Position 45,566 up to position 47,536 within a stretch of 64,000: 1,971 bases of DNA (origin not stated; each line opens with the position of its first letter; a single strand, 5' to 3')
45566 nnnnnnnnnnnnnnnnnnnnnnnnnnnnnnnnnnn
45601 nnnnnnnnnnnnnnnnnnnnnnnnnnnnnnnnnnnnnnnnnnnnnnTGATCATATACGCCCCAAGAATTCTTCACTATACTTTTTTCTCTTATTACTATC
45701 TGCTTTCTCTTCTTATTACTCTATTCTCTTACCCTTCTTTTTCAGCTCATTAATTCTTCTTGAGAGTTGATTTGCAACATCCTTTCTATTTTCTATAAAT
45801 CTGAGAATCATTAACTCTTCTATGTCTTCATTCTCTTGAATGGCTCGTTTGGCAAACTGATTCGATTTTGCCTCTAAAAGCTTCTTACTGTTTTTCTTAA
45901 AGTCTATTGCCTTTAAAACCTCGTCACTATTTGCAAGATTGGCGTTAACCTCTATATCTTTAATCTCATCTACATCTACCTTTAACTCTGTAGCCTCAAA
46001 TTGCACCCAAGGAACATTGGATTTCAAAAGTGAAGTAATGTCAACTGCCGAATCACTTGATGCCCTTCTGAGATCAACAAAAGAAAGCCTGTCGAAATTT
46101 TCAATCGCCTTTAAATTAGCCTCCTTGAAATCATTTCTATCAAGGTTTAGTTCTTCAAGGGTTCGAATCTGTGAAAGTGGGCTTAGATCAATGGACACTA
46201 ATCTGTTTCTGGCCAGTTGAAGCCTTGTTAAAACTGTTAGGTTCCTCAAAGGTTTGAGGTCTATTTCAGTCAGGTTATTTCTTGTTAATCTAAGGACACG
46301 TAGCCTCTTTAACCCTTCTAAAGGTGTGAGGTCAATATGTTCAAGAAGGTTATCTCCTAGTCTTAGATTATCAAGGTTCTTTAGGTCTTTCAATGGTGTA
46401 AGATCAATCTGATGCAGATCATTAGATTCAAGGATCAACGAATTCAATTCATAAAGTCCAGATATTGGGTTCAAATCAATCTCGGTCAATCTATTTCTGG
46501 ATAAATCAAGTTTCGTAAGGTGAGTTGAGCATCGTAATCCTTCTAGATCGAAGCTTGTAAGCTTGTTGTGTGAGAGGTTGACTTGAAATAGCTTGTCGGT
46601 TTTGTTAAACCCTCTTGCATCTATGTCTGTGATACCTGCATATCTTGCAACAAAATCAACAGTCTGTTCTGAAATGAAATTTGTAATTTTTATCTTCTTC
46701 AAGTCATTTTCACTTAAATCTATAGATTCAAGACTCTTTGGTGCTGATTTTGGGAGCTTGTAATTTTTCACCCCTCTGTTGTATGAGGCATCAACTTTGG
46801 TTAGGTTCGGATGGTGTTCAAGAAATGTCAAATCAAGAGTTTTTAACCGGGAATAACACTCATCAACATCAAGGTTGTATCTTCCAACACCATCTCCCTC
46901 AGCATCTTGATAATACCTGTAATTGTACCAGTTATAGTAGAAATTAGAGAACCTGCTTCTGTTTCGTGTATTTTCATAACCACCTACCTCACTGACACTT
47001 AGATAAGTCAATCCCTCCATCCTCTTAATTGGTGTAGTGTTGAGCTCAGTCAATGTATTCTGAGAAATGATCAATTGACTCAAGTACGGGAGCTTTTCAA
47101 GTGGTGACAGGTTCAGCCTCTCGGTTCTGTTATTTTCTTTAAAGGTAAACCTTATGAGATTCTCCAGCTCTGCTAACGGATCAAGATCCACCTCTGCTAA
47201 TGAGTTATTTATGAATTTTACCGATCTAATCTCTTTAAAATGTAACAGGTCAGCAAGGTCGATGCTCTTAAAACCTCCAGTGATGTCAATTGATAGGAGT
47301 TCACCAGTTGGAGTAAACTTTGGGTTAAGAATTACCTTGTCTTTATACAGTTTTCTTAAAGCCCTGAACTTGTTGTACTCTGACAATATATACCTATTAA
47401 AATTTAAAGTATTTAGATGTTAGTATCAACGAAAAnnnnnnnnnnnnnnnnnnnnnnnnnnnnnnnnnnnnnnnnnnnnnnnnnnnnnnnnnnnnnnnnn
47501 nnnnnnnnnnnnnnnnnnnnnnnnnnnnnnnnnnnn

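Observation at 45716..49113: LRR protein, TFB and a Ras-like small GTPase clustered on one strand; the GTPase has Glu in place of the catalytic Gln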

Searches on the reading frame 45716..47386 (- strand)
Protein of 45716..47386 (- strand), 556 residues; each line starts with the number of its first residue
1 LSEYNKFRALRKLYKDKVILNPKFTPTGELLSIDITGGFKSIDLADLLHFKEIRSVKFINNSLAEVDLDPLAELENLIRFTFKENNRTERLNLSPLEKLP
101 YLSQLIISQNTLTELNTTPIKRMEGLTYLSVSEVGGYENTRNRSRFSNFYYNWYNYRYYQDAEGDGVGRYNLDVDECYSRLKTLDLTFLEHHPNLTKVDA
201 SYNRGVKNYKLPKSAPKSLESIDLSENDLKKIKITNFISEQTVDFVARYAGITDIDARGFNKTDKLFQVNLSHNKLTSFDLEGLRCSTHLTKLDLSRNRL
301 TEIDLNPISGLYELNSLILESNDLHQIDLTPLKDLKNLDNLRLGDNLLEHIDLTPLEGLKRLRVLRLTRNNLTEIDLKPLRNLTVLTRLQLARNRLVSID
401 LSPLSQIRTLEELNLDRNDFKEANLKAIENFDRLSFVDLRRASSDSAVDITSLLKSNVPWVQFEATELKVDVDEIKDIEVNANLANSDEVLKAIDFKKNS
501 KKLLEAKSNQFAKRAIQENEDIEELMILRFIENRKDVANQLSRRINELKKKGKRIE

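Call 3: search_protein_families(library=pfam, proteins=[window:45716-47386:-], max_evalue=0.01)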
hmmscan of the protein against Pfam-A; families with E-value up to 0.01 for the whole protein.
window:45716-47386:- (556 aa): 5 families
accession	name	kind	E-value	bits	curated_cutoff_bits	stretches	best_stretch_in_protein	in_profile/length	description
PF13855.12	LRR_8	-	5.2e-25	87.4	27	4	361-420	2-61/61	Leucine rich repeat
PF12799.13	LRR_4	-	1.2e-12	48.1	27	2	268-305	5-42/44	Leucine Rich repeats (2 copies)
PF14580.12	LRR_9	-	4.3e-08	33.4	30.5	2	252-346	31-123/175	Leucine-rich repeat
PF23952.1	LRR_EndoS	-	3.9e-05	24.3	27.9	0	274-339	45-112/116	Endo-beta-N-acetylglucosaminidase EndoS LRR domain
PF00560.39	LRR_1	-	0.00011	22.1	20.6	0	289-311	1-23/23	Leucine Rich Repeat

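Call 4: search_protein_families(library=ncbifam, proteins=[window:45716-47386:-], max_evalue=0.01)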
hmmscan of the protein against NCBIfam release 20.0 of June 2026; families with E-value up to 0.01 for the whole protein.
window:45716-47386:- (556 aa): 3 families
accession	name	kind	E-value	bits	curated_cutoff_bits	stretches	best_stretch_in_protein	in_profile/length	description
NF033189.1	internalin_A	exception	8.1e-18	64.1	1600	2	212-375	201-353/799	class 1 internalin InlA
NF033188.1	internalin_H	exception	1e-14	54.1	1050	1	249-423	85-245/548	InlH/InlC2 family class 1 internalin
NF033187.0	internalin_J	exception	4.5e-08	31.8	1700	2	312-411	115-205/846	class 1 internalin InlJ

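Call 19: find_homologous_proteins(query=window:45716-47386:-, max_evalue=0.00001)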
Query window:45716-47386:- (556 aa): 306 proteins with E <= 0.00001 among 8000 candidates; the best 120 are listed.
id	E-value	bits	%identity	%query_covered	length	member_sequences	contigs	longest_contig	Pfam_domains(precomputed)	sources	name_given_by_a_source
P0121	0.0e+0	1195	100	100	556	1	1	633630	PF14580.13,PF12799.14,PF13855.13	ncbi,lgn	-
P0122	1.4e-141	491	46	99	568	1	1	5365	PF14580.13,PF00560.40,PF12799.14,PF13855.13,PF23952.2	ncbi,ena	-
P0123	6.8e-137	476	46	100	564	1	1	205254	PF23598.2,PF14580.13,PF00560.40,PF12799.14,PF13855.13,PF23952.2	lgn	-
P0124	4.5e-135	470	46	94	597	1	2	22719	PF14580.13,PF00560.40,PF12799.14,PF13855.13,PF23952.2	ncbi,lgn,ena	-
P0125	2.4e-131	457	46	99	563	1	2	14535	PF14580.13,PF00560.40,PF12799.14,PF13855.13,PF23952.2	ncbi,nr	ncbi:MAG: leucine-rich repeat domain-containing protein [Methanobacteriota archaeon]|nr:MAG: leucine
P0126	3.6e-120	420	44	98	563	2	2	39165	PF14580.13,PF12799.14,PF13855.13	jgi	jgi:Leucine-rich repeat (LRR) protein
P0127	9.1e-115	403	43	96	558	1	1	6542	PF14580.13,PF12799.14,PF13855.13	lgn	-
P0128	6.2e-90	321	37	99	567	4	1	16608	PF13516.13,PF14580.13,PF00560.40,PF12799.14,PF13855.13,PF23952.2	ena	-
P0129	2.9e-89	318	37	99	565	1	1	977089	PF13306.13,PF12799.14,PF13855.13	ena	-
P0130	5.4e-88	314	38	92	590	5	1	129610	PF14580.13,PF12799.14,PF13855.13,PF23952.2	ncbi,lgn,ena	-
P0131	2.1e-58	217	25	86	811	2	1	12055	PF13306.13,PF14580.13,PF12799.14,PF13855.13,PF23952.2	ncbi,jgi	ncbi:MAG: leucine-rich repeat protein [Candidatus Heimdallarchaeaceae archaeon]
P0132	3.0e-50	190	26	66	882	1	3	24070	PF14487.13,PF00560.40,PF12799.14,PF13855.13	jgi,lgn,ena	-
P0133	4.2e-50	189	28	69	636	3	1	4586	PF13306.13,PF24758.2,PF14580.13,PF12799.14,PF13855.13,PF23952.2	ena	-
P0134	2.6e-45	173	40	36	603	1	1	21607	PF13306.13,PF00560.40,PF12799.14,PF13855.13,PF23952.2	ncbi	-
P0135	3.4e-44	170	26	61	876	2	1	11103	PF24758.2,PF00560.40,PF12799.14,PF13855.13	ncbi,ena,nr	ncbi:MAG: leucine-rich repeat domain-containing protein [Candidatus Thorarchaeota archaeon]|nr:leuci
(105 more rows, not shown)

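Call 20: find_encoding_contigs(protein=P0129, flank=10000, max_places=1)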
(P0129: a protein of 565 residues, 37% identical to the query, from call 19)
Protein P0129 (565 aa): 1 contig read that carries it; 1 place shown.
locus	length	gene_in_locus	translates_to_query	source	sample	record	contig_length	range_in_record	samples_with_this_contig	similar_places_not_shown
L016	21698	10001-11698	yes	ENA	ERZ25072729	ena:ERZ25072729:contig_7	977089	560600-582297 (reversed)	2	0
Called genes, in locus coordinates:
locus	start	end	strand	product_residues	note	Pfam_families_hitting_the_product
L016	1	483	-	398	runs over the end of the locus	PF02771:Acyl-CoA_dh_N, PF02770:Acyl-CoA_dh_M, PF00441:Acyl-CoA_dh_1, PF08028:Acyl-CoA_dh_2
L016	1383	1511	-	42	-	-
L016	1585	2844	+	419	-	PF02441:Flavoprotein, PF04127:DFP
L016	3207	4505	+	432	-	PF02788:RuBisCO_large_N, PF00016:RuBisCO_large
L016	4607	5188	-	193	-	-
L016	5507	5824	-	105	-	PF00137:ATP-synt_C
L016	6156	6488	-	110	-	PF01022:HTH_5 (weak), PF12840:HTH_20 (weak)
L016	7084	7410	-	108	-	PF03050:DDE_Tnp_IS66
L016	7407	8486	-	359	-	PF03050:DDE_Tnp_IS66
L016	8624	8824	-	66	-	-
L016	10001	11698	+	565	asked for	PF12799:LRR_4 (faint), PF13306:LRR_5 (weak), PF13855:LRR_8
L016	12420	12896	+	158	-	-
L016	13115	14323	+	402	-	PF05621:TniB (weak), PF13191:AAA_16 (weak), PF05729:NACHT (faint), PF13401:AAA_22, PF22703:Cdc6_lid, PF09079:WHD_Cdc6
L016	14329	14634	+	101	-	PF01022:HTH_5 (weak)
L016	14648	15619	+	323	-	PF03215:Rad17 (weak), PF05496:RuvB_N (weak), PF13177:DNA_pol3_delta2, PF00004:AAA, PF13401:AAA_22 (faint), PF25361:AAA_lid_RFC1, PF21960:RCF1-5-like_lid (weak), PF08542:Rep_fac_C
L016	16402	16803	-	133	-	-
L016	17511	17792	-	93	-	PF01780:Ribosomal_L37ae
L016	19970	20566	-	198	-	-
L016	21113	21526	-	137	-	-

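Call 21: find_encoding_contigs(protein=P0130, flank=10000, max_places=1)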
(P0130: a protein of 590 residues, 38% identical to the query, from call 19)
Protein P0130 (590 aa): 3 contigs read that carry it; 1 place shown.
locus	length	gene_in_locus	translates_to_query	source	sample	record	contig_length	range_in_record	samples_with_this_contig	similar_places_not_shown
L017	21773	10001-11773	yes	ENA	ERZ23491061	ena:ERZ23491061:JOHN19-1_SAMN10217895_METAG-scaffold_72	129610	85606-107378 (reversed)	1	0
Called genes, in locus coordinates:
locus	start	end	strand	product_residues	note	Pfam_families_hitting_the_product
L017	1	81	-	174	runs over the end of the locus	-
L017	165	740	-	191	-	-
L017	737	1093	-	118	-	PF05099:TerB (faint), PF22775:GA_3 (faint)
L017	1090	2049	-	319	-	PF10432:bact-PGI_C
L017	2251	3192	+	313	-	PF06267:DUF1028, PF08823:PG_binding_2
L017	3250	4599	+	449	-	PF00578:AhpC-TSA, PF08534:Redoxin, PF00085:Thioredoxin (weak), PF13905:Thioredoxin_8 (weak)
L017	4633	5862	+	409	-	PF00578:AhpC-TSA, PF08534:Redoxin, PF00085:Thioredoxin, PF13905:Thioredoxin_8 (weak), PF02683:DsbD_TM, PF13386:DsbD_2 (weak)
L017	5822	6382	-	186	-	-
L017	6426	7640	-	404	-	PF02985:HEAT (faint), PF03130:HEAT_PBS (faint), PF13646:HEAT_2 (weak)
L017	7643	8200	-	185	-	PF00005:ABC_tran (weak), PF00025:Arf, PF00071:Ras, PF01926:MMR_HSR1 (weak), PF04670:Gtr1_RagA, PF08477:Roc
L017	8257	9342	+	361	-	PF00710:Asparaginase, PF17763:Asparaginase_C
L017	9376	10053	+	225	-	-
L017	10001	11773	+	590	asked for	PF14580:LRR_9 (faint), PF23952:LRR_EndoS (faint), PF12799:LRR_4 (faint), PF13855:LRR_8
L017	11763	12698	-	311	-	PF08271:Zn_Ribbon_TF, PF00382:TFIIB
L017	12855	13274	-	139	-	PF01989:AcnX_swivel_put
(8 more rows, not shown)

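Call 22: find_encoding_contigs(protein=P0126, flank=10000, max_places=1)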
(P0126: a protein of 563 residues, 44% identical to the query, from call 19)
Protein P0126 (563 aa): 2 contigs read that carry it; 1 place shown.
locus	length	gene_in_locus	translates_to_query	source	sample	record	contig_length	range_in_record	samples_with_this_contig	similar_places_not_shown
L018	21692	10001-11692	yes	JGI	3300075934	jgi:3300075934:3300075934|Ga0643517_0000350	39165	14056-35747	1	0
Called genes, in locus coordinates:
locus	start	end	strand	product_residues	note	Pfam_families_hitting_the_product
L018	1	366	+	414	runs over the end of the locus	PF22023:Pus10_THUMP_arc, PF21238:Pus10_C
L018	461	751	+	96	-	PF01157:Ribosomal_L21e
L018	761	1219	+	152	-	PF03874:RNA_pol_Rpb4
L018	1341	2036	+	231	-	PF04919:DUF655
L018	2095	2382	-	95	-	-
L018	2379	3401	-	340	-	PF00953:Glycos_transf_4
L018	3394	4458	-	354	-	PF04007:DUF354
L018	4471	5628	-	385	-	PF00266:Aminotran_5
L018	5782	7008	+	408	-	PF04412:AcnX, PF28403:AcnX_2nd, PF28406:AcnX_3rd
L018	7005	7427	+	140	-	PF01989:AcnX_swivel_put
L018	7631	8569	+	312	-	PF08271:Zn_Ribbon_TF, PF00382:TFIIB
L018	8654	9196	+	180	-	PF00025:Arf, PF05783:DLIC (weak), PF00071:Ras, PF01926:MMR_HSR1 (weak), PF04670:Gtr1_RagA (weak), PF08477:Roc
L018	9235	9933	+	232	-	-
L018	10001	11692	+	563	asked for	PF14580:LRR_9 (faint), PF12799:LRR_4 (faint), PF13855:LRR_8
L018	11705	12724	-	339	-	PF00710:Asparaginase, PF17763:Asparaginase_C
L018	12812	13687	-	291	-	-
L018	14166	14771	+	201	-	PF00300:His_Phos_1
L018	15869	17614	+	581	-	PF18884:TSP3_bac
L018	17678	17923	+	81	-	-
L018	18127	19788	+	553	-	PF00118:Cpn60_TCP1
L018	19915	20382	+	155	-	-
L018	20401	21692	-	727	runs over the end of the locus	PF00750:tRNA-synt_1d (weak), PF05746:DALR_1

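Call 23: find_encoding_contigs(protein=P0128, flank=10000, max_places=1)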
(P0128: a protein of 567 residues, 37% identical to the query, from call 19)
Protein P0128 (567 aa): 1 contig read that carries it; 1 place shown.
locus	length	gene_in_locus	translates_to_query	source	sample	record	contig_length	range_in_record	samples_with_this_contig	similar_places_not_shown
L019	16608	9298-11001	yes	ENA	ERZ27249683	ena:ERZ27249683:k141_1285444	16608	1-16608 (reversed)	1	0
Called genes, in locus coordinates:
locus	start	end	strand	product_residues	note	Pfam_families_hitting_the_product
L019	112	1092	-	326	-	PF10432:bact-PGI_C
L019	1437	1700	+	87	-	PF06267:DUF1028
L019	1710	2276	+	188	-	PF06267:DUF1028, PF08823:PG_binding_2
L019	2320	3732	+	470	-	PF00578:AhpC-TSA, PF08534:Redoxin, PF00085:Thioredoxin (weak), PF13905:Thioredoxin_8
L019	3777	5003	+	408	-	PF00578:AhpC-TSA, PF08534:Redoxin, PF00085:Thioredoxin (weak), PF02683:DsbD_TM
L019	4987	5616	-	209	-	-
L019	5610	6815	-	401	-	PF13646:HEAT_2 (weak)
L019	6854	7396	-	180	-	PF00025:Arf, PF00071:Ras, PF01926:MMR_HSR1 (weak), PF04670:Gtr1_RagA, PF08477:Roc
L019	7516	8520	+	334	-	PF00710:Asparaginase, PF17763:Asparaginase_C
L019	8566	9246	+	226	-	-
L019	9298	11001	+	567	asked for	PF23952:LRR_EndoS (faint), PF00560:LRR_1 (faint), PF12799:LRR_4 (faint), PF13516:LRR_6 (faint), PF14580:LRR_9 (weak), PF13855:LRR_8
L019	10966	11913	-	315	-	PF08271:Zn_Ribbon_TF, PF00382:TFIIB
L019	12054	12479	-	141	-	PF01989:AcnX_swivel_put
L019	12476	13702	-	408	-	PF04412:AcnX, PF28403:AcnX_2nd, PF28406:AcnX_3rd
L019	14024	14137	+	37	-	-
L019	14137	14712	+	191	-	-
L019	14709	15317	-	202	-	PF09840:DUF2067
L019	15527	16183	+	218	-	-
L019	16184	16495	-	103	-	PF00346:Complex1_49kDa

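Call 53: find_related_loci(query=A3, collection=metagenome_contigs, flank=10000)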
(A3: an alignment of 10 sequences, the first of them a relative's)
Query A3 (556 aa) in metagenome_contigs; peptide patterns used: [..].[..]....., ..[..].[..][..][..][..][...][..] (x = any residue, [..] = any of these).
593 stretches matched a pattern; 6 encode a relative of the query (tblastn E <= 1e-3); 6 distinct loci.
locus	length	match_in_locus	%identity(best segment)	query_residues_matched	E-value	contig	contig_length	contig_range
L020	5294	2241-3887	37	1-550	2e-96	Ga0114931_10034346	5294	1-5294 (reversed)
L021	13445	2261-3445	27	200-443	8e-16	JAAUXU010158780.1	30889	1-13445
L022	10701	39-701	24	218-441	7e-10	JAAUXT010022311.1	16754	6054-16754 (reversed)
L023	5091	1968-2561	43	251-454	7e-10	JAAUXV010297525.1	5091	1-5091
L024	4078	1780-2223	42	251-418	1e-9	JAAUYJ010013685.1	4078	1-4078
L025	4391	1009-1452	42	251-418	1e-9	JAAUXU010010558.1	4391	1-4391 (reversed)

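Call 56: find_encoding_contigs(protein=P0127, flank=10000, max_places=1)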
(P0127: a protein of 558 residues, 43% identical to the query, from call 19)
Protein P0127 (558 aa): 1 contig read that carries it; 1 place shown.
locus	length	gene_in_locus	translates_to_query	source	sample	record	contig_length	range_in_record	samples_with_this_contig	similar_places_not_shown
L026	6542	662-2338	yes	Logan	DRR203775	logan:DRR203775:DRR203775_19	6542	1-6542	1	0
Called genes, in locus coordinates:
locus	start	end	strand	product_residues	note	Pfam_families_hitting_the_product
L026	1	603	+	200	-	?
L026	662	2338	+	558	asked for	PF14580:LRR_9 (faint), PF12799:LRR_4 (faint), PF13855:LRR_8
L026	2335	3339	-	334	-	PF00710:Asparaginase, PF17763:Asparaginase_C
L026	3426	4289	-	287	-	-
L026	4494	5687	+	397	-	PF04389:Peptidase_M28, PF01546:Peptidase_M20, PF07687:M20_dimer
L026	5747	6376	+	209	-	PF00300:His_Phos_1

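Call 57: find_encoding_contigs(protein=P0122, flank=10000, max_places=1)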
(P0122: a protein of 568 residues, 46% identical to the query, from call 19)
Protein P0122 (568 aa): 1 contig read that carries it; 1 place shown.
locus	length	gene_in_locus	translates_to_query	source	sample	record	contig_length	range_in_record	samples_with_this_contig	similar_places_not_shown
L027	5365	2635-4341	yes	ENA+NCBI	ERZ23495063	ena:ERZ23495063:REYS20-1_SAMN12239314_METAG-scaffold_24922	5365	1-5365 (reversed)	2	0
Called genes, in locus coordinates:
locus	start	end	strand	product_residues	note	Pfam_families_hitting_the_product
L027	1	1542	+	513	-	?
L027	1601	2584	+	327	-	-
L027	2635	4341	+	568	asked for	PF14580:LRR_9 (faint), PF00560:LRR_1 (faint), PF23952:LRR_EndoS (faint), PF12799:LRR_4 (weak), PF13855:LRR_8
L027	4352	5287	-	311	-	PF08271:Zn_Ribbon_TF, PF00382:TFIIB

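Call 58: predict_structure(alignment_id=A3)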
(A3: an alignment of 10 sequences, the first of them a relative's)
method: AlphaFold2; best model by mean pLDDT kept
length: 556 residues; sequences in the alignment: 10
mean_pLDDT: 89.4   pTM: 0.85
mean pLDDT of the five models: 89.4, 89.2, 88.9, 88.6, 87.3
residues with pLDDT >= 90: 382; 70-90: 132; 50-70: 25; < 50: 17
segments of 3 or more residues with pLDDT < 50: 142-155, 173-175
pLDDT, mean of each block of 10 residues (from residue 1): 88 86 93 90 88 95 90 96 92 93 96 92 95 78 44 53 68 60 93 95 89 96 93 96 95 94 96 94 95 95 96 97 96 96 95 96 96 96 93 94 90 92 90 88 84 89 85 91 88 92 91 94 90 91 92 70
secondary structure, 60 per line:
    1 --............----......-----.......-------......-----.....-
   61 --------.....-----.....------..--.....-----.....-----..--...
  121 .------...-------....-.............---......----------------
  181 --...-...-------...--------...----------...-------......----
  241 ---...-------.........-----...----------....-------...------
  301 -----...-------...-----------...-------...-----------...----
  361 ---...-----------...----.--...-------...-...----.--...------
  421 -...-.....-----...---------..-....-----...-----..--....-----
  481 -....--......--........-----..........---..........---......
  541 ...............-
elements in order: H3-14 E19-24 E30-36 H44-49 E55-59 H69-73 E79-83 H94-98 E104-108 H118-121 E128-130 H138-141 H143-155 H159-164 E183-185 E197-199 E208-210 E221-223 E231-233 E244-246 E254-256 H257-262 E268-270 H281-284 E292-294 E316-318 E340-342 E364-366 E388-390 E398-400 E412-414 E422-424 H426-430 E436-438 H451-454 E460-462 H472-475 H482-485 H488-493 H496-503 H509-518 H522-531 H535-555
